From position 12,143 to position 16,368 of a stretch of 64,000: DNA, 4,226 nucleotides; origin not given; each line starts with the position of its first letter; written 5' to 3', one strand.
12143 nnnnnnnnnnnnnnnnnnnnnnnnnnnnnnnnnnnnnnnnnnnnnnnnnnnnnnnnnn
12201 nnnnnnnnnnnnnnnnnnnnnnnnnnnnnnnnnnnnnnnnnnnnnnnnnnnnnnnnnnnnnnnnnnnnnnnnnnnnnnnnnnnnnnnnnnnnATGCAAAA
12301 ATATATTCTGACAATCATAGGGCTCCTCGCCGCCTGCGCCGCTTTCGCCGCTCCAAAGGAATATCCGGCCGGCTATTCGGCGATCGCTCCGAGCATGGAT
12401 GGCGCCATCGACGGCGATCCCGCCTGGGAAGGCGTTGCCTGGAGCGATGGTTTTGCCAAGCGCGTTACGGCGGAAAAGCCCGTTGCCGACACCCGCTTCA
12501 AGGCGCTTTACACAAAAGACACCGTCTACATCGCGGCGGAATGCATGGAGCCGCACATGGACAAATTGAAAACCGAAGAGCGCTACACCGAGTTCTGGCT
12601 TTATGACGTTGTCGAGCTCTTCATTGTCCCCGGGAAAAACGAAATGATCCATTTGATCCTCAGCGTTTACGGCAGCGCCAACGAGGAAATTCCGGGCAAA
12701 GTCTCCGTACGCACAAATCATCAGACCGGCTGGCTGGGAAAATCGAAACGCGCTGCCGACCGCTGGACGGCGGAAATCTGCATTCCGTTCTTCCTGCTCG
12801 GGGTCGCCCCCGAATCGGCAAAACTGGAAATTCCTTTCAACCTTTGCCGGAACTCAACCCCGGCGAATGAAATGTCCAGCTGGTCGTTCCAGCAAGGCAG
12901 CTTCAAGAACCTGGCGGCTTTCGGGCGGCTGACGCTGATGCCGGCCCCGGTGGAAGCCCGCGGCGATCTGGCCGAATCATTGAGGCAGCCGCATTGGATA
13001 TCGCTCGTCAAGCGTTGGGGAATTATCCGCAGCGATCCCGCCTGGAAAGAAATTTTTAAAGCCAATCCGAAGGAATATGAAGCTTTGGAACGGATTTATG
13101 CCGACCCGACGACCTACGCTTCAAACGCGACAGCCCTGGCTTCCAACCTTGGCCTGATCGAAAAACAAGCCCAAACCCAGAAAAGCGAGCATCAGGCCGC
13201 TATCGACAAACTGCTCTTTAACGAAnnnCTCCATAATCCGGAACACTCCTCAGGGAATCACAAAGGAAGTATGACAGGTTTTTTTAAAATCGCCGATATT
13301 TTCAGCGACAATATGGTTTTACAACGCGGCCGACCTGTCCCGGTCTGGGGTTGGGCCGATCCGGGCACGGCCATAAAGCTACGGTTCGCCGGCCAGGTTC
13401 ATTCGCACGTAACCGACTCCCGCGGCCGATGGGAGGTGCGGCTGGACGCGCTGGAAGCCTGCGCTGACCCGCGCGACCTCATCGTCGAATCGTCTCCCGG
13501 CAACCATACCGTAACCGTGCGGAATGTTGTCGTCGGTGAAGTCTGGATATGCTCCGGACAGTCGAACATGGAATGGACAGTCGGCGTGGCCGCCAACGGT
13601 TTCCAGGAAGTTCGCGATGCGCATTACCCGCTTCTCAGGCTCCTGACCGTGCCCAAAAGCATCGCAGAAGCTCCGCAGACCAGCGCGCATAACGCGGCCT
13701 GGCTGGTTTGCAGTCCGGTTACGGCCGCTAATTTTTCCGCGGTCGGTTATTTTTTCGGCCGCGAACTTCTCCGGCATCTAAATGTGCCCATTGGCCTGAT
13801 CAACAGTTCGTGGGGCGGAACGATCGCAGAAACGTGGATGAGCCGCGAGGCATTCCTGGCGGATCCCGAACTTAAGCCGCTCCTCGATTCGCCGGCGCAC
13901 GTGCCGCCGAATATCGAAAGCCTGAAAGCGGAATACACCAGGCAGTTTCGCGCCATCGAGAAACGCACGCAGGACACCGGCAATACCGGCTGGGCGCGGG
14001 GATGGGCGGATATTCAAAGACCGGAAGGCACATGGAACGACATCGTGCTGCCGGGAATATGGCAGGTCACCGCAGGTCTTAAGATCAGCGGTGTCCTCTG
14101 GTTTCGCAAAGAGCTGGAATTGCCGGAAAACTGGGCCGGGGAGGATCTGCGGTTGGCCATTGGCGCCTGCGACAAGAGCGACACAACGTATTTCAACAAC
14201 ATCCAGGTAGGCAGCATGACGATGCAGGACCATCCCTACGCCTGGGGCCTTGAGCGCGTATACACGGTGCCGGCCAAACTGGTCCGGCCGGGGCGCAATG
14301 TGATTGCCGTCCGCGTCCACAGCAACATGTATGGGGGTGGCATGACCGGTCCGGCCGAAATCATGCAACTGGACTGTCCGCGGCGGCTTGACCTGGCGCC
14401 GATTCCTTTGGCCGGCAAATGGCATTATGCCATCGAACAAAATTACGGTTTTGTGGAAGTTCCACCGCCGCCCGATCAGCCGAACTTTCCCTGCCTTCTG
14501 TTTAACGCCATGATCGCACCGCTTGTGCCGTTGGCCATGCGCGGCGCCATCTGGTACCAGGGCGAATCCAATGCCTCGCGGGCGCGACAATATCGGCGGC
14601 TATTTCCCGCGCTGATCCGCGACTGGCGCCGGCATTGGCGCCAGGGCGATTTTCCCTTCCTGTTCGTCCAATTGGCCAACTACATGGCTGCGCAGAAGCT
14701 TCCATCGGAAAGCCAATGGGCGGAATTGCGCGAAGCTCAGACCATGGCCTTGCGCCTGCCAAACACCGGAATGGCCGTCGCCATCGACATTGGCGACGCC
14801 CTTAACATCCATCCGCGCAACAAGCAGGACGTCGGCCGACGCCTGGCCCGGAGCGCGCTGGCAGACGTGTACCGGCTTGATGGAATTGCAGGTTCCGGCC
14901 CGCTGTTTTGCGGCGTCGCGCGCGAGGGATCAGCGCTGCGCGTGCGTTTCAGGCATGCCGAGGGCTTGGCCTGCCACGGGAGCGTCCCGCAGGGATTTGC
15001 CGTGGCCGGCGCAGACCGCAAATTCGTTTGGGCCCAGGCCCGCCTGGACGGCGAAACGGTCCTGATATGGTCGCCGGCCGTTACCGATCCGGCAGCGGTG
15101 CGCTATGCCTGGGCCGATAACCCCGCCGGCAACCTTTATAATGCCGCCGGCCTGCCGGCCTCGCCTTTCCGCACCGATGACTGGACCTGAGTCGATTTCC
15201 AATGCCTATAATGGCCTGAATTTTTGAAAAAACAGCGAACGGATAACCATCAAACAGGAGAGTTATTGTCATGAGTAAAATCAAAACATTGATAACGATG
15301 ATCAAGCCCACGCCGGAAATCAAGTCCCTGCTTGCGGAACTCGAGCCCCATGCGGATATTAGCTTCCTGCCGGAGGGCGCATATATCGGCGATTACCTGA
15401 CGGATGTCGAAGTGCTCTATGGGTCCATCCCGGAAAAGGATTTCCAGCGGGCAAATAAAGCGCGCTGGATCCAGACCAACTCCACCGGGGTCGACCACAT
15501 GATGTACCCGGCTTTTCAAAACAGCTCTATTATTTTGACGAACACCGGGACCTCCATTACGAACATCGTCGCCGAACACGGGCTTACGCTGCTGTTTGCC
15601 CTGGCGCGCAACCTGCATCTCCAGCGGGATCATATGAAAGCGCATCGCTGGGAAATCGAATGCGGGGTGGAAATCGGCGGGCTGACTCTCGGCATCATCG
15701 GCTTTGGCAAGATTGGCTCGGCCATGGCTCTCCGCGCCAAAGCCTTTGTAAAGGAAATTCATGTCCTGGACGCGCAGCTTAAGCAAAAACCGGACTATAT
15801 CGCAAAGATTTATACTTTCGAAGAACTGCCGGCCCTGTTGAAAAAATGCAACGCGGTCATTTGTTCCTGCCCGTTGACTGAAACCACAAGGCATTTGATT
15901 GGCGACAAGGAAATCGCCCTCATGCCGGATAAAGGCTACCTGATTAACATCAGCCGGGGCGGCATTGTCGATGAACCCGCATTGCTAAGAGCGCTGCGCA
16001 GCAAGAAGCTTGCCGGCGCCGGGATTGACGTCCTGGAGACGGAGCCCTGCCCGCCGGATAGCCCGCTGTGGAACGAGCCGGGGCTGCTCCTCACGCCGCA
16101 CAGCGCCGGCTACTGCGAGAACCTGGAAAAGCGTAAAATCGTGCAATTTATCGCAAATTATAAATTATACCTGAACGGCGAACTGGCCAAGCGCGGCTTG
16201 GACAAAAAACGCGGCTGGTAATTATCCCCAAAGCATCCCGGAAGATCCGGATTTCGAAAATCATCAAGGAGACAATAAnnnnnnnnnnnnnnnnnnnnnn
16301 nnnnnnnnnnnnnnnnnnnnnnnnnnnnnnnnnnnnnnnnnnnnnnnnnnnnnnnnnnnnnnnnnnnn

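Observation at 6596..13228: Tandemly duplicated two-gene cassette: secreted DUF4091/GH123-like enzyme plus a trans-encoded CBM9-like partner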

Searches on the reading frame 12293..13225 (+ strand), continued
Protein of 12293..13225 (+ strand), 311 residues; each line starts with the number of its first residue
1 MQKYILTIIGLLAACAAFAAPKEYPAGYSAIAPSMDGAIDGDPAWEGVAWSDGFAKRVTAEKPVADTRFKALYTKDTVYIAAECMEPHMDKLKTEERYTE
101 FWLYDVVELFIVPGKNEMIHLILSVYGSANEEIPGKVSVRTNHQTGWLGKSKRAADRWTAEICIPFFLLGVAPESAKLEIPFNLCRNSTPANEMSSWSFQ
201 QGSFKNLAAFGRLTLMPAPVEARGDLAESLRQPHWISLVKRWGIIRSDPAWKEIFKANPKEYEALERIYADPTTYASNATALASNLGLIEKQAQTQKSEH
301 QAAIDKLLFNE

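Call 68: search_protein_families(library=pfam, alignment_id=A3, max_evalue=0.001)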
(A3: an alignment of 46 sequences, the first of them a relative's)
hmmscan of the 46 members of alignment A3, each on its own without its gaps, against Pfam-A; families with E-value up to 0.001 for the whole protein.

A. member 1, P0101 (1025 aa): 4 families
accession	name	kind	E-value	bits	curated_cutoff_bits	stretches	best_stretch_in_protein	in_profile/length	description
PF07676.18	PD40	-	3.3e-16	59.2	20.9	1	442-466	2-26/38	WD40-like Beta Propeller Repeat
PF06452.16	CBM9_1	-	3.6e-10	40.5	23.4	1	42-226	2-181/185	Carbohydrate family 9 binding domain-like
PF00930.27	DPPIV_N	-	5.4e-07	29.1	22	0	389-446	24-80/354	Dipeptidyl peptidase IV (DPP IV) N-terminal region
PF16011.10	CBM9_2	-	3.8e-06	27.2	25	1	73-142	31-98/199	Carbohydrate-binding family 9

B. families by the number of members that match (of 46 scanned): 24 families
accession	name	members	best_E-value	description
PF06452.16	CBM9_1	44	1.4e-23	Carbohydrate family 9 binding domain-like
PF16011.10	CBM9_2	19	2.4e-08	Carbohydrate-binding family 9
PF07676.18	PD40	8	3.3e-16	WD40-like Beta Propeller Repeat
PF02018.23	CBM_4_9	7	6.6e-08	Carbohydrate binding domain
PF13320.12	GH123_cat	5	8.2e-30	Glycoside hydrolase 123, catalytic domain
PF22680.2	Glyco_hydro_123_N_2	5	7e-15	Glycoside hydrolase 123 N-terminal domain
PF00930.27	DPPIV_N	4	8.9e-09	Dipeptidyl peptidase IV (DPP IV) N-terminal region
PF19543.5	GH123_N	3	9.9e-10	Glycoside hydrolase 123, N-terminal domain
PF13360.13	PQQ_2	2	2.2e-29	Outer membrane protein assembly factor BamB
PF02838.20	Glyco_hydro_20b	2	9e-15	Glycosyl hydrolase family 20, domain 2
PF13570.13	Beta-prop_ACSF4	2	5.9e-13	Beta-alanine-activating enzyme, beta-propeller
PF00728.28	Glyco_hydro_20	2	4.8e-12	Glycosyl hydrolase family 20, catalytic domain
PF01011.28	PQQ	2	2.3e-08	Glucose/ethanol/alcohol dehydrogenase, beta-propeller domain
PF16126.11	DUF4838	1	4.3e-23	Domain of unknown function (DUF4838)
PF13229.12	Beta_helix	1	1.1e-22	Right handed beta helix region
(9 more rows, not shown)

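Call 74: find_related_loci(query=A4, collection=metagenome_contigs, flank=6000)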
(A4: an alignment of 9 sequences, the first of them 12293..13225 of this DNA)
Query A4 (311 aa) in metagenome_contigs; peptide patterns used: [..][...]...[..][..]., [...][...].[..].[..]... (x = any residue, [..] = any of these).
238 stretches matched a pattern; 4 encode a relative of the query (tblastn E <= 1e-3); 4 distinct loci.
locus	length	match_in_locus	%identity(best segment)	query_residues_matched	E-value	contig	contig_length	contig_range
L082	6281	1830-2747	56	6-311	2e-113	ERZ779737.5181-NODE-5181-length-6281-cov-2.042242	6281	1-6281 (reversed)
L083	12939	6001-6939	46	1-311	3e-92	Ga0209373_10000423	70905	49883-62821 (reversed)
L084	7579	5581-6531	40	1-311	1e-77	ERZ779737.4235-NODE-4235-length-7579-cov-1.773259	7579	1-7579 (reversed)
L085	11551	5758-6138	27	70-187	1e-6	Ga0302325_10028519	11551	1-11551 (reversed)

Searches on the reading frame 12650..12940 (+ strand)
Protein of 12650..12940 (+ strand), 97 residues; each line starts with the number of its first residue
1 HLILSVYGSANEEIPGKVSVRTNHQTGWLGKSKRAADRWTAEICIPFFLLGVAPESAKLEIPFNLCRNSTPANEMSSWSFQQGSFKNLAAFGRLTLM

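Call 69: search_solved_structures(query=window:12650-12940:+, max_evalue=10, show_alignments=5)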
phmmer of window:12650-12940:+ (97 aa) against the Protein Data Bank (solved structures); distinct sequences matched with E-value up to 10: 1.
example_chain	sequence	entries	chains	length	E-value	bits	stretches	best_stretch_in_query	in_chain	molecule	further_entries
9v1i_lh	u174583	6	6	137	0.94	12.7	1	23-38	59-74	60S ribosomal protein L34, putative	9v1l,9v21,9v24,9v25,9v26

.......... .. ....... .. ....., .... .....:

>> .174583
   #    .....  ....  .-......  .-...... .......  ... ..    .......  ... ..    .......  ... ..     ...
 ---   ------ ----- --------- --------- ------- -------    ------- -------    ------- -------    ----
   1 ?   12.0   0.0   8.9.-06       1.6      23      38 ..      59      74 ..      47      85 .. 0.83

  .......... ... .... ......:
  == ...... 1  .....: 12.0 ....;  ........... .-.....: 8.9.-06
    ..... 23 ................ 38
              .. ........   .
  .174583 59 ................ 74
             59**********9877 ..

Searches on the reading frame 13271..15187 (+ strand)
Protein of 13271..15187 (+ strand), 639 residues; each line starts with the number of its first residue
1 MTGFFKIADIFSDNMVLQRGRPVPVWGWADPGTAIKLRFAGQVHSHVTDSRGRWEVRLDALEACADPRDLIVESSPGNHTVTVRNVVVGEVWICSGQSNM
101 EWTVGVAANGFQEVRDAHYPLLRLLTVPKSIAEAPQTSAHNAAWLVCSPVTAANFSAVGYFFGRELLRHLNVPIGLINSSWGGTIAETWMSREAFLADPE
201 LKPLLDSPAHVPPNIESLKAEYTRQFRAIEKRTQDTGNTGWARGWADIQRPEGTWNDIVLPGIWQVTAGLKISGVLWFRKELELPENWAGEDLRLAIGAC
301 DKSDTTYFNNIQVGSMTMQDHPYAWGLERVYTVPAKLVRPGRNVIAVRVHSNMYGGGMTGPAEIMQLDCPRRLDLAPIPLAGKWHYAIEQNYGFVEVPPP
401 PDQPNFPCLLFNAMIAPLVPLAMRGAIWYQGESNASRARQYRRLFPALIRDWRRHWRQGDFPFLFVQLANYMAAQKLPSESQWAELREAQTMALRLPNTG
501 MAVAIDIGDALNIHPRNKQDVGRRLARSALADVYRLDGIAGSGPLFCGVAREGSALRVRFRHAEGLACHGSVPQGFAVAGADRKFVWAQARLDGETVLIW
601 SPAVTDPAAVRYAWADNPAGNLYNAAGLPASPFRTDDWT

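Call 11: search_protein_families(library=pfam, proteins=[window:13271-15187:+], max_evalue=0.001)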
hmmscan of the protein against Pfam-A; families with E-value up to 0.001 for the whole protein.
window:13271-15187:+ (639 aa): 1 family
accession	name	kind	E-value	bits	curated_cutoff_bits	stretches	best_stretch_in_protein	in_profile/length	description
PF03629.24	SASA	-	3.1e-21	76.4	24.8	2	422-530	119-225/226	Carbohydrate esterase, sialic acid-specific acetylesterase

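Call 47: search_protein_families(library=ncbifam, proteins=[window:13271-15187:+], max_evalue=0.01)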
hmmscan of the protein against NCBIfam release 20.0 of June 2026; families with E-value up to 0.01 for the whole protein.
window:13271-15187:+ (639 aa): 3 families
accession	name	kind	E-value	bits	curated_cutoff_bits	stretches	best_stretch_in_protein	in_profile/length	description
NF033510.3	Ca_tandemer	repeat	0.00031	21.1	50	1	7-67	15-80/96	Ca2+-stabilized repeat-containing adhesin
NF049890.1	Bet1-4galacdseBT4151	equivalog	0.00067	17.7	1500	1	270-351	103-177/952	exo-beta-1,4-galactosidase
NF041463.1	GalB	equivalog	0.0088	13.9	900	0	269-351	129-205/869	beta-galactosidase GalB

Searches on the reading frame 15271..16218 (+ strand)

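Call 11: search_protein_families(library=pfam, proteins=[window:15271-16218:+], max_evalue=0.001)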
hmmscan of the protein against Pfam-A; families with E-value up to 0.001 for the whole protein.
window:15271-16218:+ (316 aa): 2 families
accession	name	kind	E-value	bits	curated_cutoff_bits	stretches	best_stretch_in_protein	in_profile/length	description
PF02826.25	2-Hacid_dh_C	-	1.3e-52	178.2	25.1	1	105-279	1-178/178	D-isomer specific 2-hydroxyacid dehydrogenase, NAD binding domain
PF00389.36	2-Hacid_dh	-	8.5e-06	25.9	24.6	1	53-304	51-127/134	D-isomer specific 2-hydroxyacid dehydrogenase, catalytic domain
